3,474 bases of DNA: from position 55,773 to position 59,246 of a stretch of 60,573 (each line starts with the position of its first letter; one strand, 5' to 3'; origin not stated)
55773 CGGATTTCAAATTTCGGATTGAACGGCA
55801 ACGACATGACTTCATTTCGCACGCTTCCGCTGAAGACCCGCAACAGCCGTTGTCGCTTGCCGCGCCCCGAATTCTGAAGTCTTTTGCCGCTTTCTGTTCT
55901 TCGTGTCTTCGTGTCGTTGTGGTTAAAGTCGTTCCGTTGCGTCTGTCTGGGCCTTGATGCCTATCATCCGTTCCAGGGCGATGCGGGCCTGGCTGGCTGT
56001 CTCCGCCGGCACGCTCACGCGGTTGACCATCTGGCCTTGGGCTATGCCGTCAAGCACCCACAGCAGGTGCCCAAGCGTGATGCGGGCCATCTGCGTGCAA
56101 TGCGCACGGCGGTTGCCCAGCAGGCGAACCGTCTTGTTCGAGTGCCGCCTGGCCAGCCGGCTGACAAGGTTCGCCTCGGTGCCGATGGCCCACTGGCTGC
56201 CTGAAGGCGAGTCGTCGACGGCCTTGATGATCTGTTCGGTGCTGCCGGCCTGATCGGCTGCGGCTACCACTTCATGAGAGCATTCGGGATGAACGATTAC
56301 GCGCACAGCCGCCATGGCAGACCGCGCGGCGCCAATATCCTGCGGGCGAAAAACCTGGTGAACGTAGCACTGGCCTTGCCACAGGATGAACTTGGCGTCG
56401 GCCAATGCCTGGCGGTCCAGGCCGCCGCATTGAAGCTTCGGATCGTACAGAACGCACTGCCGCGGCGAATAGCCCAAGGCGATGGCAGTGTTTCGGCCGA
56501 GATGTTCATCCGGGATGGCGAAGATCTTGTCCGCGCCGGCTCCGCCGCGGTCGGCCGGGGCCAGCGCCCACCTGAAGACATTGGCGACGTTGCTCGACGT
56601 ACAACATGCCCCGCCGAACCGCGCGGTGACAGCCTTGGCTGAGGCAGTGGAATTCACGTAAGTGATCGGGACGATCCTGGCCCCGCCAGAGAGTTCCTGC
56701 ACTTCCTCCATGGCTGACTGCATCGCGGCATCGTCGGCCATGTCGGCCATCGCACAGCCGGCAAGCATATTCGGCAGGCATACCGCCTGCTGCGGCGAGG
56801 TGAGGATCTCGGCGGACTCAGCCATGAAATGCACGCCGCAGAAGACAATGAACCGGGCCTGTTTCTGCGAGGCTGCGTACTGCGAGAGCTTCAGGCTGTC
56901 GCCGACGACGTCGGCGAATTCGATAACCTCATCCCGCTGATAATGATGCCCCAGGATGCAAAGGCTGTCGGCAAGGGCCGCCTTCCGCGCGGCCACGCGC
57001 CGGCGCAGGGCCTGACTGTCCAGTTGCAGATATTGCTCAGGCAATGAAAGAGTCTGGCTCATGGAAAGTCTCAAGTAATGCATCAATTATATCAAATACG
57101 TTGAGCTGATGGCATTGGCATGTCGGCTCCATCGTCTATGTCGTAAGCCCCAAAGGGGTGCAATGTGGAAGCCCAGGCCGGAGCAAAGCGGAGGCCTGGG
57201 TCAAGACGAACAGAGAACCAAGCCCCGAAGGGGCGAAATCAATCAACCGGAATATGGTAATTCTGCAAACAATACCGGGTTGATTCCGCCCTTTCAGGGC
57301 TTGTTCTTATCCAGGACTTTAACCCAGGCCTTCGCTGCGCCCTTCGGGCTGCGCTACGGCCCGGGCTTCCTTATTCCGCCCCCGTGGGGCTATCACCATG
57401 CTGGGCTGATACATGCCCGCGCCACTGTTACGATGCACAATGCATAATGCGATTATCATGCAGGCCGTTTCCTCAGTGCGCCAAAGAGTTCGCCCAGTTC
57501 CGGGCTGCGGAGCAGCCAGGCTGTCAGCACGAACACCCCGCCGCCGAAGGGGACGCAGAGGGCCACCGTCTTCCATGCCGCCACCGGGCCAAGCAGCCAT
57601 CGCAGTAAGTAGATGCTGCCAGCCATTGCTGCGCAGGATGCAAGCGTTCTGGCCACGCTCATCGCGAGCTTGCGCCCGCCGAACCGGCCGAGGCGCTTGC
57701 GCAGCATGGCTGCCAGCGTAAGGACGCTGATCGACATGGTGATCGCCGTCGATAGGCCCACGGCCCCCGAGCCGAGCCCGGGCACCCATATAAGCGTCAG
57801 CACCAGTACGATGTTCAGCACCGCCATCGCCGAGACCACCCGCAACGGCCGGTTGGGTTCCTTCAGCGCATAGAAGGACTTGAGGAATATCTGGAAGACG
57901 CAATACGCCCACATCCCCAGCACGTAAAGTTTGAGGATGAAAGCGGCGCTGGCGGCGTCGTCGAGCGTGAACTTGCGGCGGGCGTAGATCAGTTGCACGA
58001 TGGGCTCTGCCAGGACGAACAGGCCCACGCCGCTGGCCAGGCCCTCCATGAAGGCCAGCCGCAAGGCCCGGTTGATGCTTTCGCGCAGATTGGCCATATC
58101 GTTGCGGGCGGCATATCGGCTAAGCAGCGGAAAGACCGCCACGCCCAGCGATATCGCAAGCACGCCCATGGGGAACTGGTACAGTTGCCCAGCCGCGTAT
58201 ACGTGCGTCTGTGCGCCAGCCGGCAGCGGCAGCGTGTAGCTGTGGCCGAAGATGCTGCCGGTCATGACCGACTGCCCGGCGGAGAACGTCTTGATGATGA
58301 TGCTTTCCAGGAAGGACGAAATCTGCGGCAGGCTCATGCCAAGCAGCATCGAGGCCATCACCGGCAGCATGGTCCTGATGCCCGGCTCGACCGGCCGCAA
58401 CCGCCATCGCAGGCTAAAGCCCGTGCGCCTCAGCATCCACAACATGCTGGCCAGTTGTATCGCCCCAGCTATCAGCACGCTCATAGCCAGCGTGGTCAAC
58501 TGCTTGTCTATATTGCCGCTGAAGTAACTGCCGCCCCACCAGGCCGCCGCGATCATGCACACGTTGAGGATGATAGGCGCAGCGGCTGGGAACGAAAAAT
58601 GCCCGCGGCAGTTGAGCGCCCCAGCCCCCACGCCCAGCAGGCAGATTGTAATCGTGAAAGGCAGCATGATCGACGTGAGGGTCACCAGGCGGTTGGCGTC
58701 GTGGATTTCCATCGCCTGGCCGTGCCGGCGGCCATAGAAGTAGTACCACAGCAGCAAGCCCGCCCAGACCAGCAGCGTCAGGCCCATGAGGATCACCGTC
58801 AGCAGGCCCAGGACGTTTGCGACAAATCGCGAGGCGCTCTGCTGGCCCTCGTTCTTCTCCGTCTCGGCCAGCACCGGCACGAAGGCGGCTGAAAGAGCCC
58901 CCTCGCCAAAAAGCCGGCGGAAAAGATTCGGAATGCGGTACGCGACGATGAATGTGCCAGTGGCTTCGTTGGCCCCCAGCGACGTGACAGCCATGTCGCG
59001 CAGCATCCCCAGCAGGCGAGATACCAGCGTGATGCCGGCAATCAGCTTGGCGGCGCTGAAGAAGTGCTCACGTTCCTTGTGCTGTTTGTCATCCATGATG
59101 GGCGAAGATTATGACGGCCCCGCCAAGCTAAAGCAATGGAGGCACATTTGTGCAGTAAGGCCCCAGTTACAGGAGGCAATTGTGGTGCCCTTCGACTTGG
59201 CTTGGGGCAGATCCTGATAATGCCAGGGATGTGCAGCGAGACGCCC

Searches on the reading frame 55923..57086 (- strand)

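Call 14: search_protein_families(library=pfam, proteins=[window:55923-57086:-], max_evalue=0.001)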
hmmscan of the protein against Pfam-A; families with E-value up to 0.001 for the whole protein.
window:55923-57086:- (387 aa): 1 family
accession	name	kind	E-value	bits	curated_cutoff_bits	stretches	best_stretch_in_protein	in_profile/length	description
PF02445.21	NadA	-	1.9e-90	303.4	27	1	39-375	9-294/295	Quinolinate synthetase A protein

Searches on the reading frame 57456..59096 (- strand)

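Call 14: search_protein_families(library=pfam, proteins=[window:57456-59096:-], max_evalue=0.001)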
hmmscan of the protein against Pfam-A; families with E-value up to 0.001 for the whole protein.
window:57456-59096:- (546 aa): 2 families
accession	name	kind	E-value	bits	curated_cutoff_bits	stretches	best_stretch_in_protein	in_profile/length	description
PF03023.19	MurJ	-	2.3e-85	287.4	27.4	1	38-499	3-433/451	Lipid II flippase MurJ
PF01554.23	MatE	-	3.7e-06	27.2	24.9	1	307-431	38-158/161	MatE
